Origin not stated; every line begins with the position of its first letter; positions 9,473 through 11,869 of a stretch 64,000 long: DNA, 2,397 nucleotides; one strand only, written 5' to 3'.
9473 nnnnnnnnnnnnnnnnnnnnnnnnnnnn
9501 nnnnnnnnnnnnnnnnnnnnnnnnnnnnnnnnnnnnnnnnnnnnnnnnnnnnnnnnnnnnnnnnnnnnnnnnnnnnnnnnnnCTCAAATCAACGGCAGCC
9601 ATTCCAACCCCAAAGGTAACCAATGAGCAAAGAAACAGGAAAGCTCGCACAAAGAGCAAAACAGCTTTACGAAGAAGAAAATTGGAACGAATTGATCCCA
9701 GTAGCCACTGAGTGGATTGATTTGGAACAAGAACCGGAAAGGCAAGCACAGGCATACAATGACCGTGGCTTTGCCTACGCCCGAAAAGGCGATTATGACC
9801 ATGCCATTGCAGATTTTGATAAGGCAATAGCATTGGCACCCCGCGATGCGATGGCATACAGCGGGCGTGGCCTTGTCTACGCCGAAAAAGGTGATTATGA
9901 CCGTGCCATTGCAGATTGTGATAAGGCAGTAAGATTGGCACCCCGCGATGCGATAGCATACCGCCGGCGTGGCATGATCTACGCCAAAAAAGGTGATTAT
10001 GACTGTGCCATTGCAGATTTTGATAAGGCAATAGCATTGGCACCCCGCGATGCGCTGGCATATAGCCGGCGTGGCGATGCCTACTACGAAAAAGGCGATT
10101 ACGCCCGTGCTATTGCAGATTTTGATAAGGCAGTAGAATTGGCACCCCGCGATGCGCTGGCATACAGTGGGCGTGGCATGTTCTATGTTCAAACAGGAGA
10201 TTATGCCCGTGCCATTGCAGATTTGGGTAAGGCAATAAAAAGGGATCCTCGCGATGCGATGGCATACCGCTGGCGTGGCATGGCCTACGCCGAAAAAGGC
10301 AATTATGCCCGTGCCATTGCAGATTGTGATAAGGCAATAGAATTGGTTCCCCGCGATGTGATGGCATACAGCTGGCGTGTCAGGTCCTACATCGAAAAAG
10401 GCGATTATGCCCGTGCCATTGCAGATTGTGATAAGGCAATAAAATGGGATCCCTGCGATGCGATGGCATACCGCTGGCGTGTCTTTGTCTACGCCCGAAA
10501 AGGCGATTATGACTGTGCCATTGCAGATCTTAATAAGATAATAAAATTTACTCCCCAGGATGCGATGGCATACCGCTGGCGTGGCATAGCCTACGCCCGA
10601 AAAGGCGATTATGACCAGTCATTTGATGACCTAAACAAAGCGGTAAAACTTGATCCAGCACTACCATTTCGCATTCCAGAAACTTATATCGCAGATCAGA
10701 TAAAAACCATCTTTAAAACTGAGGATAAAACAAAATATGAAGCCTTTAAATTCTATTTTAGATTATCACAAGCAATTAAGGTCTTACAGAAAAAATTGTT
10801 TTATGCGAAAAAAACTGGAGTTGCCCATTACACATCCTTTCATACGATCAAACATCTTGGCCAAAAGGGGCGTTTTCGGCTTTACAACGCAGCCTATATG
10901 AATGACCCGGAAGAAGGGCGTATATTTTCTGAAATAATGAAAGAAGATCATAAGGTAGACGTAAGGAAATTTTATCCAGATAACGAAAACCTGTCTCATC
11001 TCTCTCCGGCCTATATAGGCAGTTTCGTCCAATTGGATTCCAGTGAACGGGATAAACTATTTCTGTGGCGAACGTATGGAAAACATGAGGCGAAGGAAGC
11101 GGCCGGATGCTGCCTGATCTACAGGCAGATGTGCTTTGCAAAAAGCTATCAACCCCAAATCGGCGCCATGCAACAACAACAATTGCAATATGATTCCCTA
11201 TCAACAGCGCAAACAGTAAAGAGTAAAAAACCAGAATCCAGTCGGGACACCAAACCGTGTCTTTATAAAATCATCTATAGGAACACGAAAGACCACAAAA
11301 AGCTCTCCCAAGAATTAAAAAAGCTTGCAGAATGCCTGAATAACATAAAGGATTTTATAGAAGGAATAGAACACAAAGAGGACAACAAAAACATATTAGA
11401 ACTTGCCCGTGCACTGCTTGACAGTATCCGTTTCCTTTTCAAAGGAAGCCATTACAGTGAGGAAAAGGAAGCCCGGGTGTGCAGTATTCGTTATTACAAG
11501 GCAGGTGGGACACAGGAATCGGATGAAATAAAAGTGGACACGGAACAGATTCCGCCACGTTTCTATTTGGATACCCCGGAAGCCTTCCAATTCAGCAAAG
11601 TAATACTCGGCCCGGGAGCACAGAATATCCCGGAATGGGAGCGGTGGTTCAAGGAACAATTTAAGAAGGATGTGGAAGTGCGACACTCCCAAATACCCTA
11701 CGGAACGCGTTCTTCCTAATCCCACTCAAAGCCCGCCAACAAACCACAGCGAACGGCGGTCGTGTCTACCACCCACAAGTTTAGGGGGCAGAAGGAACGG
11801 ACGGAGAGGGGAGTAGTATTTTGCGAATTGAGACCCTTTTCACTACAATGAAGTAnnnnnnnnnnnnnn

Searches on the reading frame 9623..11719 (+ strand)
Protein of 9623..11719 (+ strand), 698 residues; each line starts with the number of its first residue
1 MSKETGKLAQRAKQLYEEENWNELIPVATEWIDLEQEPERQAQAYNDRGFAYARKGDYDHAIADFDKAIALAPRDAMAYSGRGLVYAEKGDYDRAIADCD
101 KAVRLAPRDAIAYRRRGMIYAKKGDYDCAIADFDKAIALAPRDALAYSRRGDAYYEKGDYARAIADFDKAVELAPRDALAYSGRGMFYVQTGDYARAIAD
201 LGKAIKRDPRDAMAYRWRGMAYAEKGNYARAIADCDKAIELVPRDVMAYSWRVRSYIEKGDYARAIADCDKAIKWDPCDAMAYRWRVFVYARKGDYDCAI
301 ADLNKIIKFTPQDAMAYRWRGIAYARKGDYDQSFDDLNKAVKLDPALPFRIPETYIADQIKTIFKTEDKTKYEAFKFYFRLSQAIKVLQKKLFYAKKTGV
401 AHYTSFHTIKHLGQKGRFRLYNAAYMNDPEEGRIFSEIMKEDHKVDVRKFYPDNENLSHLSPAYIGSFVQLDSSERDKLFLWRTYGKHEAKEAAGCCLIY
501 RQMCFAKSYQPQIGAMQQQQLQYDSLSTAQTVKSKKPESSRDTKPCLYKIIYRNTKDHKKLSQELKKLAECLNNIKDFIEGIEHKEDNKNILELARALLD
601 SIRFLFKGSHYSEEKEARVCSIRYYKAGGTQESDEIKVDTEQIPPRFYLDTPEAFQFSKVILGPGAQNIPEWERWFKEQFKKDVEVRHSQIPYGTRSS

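Call 4: search_protein_families(library=pfam, proteins=[window:9623-11719:+], max_evalue=0.1)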
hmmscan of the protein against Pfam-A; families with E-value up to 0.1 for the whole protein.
window:9623-11719:+ (698 aa): 27 families (the best 25 are shown)
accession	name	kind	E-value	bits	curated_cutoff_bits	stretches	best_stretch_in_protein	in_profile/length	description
PF00515.34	TPR_1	-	5.2e-63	206.9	27.8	8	144-177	1-34/34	Tetratricopeptide repeat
PF07719.23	TPR_2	-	7.5e-62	200.8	27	8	144-177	1-34/34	Tetratricopeptide repeat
PF13414.12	TPR_11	-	8.4e-53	176.3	26.8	9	117-158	1-42/42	TPR repeat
PF13181.12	TPR_8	-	8.7e-49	160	25.7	8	146-176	3-33/34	Tetratricopeptide repeat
PF13431.12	TPR_17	-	4.3e-48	158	24.4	8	203-233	4-34/34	Tetratricopeptide repeat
PF13432.12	TPR_16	-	8.2e-45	151.3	32.7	6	188-244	7-63/65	Tetratricopeptide repeat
PF13371.12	TPR_9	-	4.2e-40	136.1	35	7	85-146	4-65/73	Tetratricopeptide repeat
PF13424.12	TPR_12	-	2.1e-29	102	30.1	6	110-175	3-76/77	Tetratricopeptide repeat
PF13428.12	TPR_14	-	4.4e-26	89.1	23.5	5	112-152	3-43/44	Tetratricopeptide repeat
PF14559.12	TPR_19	-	8.1e-18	64.9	25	4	122-181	3-62/68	Tetratricopeptide repeat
PF13374.12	TPR_10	-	1.1e-15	57.4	27.5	1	42-71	2-31/42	Tetratricopeptide repeat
PF13174.12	TPR_6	-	2.2e-15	56.6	26.3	1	146-175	2-31/33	Tetratricopeptide repeat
PF23914.1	TPR_CcmH_CycH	-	7.4e-14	52.3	42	2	142-245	48-154/158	Cytochrome c-type biogenesis protein H TPR domain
PF12895.13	ANAPC3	-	1.4e-10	41.8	27.2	1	123-203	2-81/82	Anaphase-promoting complex, cyclosome, subunit 3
PF13429.12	TPR_15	-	7.8e-08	32.5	26.2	0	142-208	144-213/280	Tetratricopeptide repeat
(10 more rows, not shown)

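Call 5: search_protein_families(library=padloc, proteins=[window:9623-11719:+], max_evalue=0.1)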
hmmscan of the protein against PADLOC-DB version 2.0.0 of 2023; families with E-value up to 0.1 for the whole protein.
window:9623-11719:+ (698 aa): 3 families
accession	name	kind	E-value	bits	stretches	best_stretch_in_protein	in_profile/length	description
PDLC04782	PDC-M71B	-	3.8e-05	20.7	0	53-133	117-197/525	-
PDLC01171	TPR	-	0.00062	16.9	0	87-178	82-175/504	TPR repeats containing protein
PDLC01169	TPR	-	0.00084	16.8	0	74-106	107-139/252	TPR repeats containing protein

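Call 58: search_protein_families(library=ncbifam, proteins=[window:9623-11719:+], max_evalue=0.01)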
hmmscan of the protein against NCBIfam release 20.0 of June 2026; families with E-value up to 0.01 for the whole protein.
window:9623-11719:+ (698 aa): 31 families (the best 25 are shown)
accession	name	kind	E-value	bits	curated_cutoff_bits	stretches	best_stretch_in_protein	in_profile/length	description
NF040959.1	MamA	equivalog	2.8e-49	167.3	200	3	42-147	71-176/204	magnetosome protein MamA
TIGR02917.1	PEP_TPR_lipo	equivalog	1.6e-40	138.8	312.2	1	41-347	192-498/899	XrtA/PEP-CTERM system TPR-repeat protein PrsT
TIGR00990.1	3a0801s09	subfamily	4.2e-36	124.8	757.25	3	20-141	309-430/615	mitochondrial import receptor subunit TOM70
TIGR02521.1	type_IV_pilW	equivalog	3.3e-34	118.5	154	6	36-110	25-99/234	type IV pilus biogenesis/stability protein PilW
NF008391.2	PRK11189.1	equivalog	1.1e-26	94.1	250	4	113-213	68-168/297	lipoprotein NlpI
NF047558.1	TPR_END_plus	domain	6.7e-23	80.4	32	1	320-346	5-31/56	TPR end-of-group domain-containing protein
NF033762.1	social_mot_Tgl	equivalog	7e-22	78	225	3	44-136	138-230/252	social motility TPR repeat lipoprotein Tgl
NF008520.0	PRK11447.1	equivalog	7.1e-21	73.8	858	4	149-219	274-344/1157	cellulose synthase complex outer membrane protein BcsC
NF007302.0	PRK09782.1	equivalog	8.4e-18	63.7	1223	3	120-233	586-701/990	phage receptor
NF002725.1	PRK02603.1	equivalog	3.4e-17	63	143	2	38-127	31-123/173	photosystem I assembly protein Ycf3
NF033758.1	gliding_GltE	equivalog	6e-15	55.1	225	3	157-348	133-324/411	adventurous gliding motility TPR repeat lipoprotein GltE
TIGR02552.1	LcrH_SycD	equivalog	4.4e-12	45.9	104.8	1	43-143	20-119/136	SycD/LcrH family type III secretion system chaperone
TIGR02795.1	tol_pal_ybgF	equivalog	1.3e-11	45.1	90.1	0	113-176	5-71/119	tol-pal system protein YbgF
TIGR03939.1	PGA_TPR_OMP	equivalog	5.1e-11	41.5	366.65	3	52-144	405-497/800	poly-beta-1,6 N-acetyl-D-glucosamine export porin PgaA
TIGR04510.1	mod_pep_cyc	subfamily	8.7e-11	41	400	2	143-207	397-461/814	putative peptide modification system cyclase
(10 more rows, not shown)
